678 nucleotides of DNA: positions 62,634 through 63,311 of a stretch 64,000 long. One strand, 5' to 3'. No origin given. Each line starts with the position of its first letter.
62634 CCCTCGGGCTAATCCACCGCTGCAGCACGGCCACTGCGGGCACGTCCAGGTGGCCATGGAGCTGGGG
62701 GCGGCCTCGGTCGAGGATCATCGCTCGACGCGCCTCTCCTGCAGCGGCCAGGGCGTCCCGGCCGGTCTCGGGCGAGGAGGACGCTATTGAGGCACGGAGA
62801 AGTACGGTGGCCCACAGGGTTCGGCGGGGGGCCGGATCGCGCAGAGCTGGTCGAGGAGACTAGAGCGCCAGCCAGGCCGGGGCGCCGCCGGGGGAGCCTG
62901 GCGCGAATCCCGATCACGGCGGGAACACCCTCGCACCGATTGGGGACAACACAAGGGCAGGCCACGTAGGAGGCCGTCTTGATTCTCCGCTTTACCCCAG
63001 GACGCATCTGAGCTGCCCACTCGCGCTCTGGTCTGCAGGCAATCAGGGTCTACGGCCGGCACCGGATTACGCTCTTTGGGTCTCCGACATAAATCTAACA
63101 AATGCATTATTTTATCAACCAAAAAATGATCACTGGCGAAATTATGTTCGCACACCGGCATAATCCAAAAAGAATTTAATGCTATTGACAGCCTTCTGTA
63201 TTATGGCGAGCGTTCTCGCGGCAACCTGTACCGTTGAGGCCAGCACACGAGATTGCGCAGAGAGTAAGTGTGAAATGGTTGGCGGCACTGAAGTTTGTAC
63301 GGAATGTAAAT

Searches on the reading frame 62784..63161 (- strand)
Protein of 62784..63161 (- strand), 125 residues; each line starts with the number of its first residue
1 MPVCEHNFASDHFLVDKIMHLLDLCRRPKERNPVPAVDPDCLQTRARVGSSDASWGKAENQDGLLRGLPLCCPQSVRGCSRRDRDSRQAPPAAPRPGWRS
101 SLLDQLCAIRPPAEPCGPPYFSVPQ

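Call 48: find_encoding_contigs(protein=window:62784-63161:-, flank=10000, max_places=6)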
Protein window:62784-63161:- (125 aa): no gene with exactly this product is on record in the collection.
